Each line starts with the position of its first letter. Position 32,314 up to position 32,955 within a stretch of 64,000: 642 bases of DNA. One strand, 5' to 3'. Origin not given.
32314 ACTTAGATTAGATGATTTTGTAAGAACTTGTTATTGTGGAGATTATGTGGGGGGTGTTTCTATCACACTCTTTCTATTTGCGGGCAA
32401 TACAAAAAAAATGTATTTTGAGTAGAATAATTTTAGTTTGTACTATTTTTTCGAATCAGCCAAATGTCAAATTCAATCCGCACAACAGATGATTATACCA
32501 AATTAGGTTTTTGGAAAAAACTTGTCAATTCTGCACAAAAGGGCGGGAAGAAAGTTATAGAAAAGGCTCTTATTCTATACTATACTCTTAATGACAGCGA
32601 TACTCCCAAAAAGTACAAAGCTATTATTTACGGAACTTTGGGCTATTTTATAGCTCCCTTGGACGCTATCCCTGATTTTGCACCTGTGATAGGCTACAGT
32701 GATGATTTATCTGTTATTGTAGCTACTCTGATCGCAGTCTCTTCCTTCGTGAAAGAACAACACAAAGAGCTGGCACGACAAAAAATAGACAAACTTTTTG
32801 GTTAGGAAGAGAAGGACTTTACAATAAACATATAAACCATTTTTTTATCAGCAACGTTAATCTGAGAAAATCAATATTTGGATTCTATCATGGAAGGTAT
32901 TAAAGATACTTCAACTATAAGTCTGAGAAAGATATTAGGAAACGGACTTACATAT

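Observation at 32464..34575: GmrSD-family (DUF262-DUF1524) putative type IV restriction enzyme next to a DUF1232 membrane protein: a small candidate defence islet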

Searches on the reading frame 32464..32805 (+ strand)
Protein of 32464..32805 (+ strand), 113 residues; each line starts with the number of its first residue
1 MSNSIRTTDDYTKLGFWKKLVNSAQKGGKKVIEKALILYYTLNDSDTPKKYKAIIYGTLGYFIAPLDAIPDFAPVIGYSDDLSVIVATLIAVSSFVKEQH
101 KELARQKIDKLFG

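Call 3: search_protein_families(library=pfam, proteins=[window:32464-32805:+], max_evalue=0.01)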
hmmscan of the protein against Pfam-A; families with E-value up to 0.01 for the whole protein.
window:32464-32805:+ (113 aa): 1 family
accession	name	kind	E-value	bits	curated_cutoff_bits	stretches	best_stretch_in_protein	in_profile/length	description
PF06803.17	DUF1232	-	2.9e-13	49.8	23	1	52-86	2-36/37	Protein of unknown function (DUF1232)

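Call 4: search_protein_families(library=padloc, proteins=[window:32464-32805:+], max_evalue=0.01)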
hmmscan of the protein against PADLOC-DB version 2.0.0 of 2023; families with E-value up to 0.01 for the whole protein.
window:32464-32805:+ (113 aa): 0 families

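Call 5: search_protein_families(library=ncbifam, proteins=[window:32464-32805:+], max_evalue=0.01)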
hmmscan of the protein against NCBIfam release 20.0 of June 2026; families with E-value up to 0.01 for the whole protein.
window:32464-32805:+ (113 aa): 1 family
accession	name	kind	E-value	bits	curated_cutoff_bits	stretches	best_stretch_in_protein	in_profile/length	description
TIGR04175.1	archaeo_artD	exception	0.00051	20.1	125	1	21-83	54-115/150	archaeosortase D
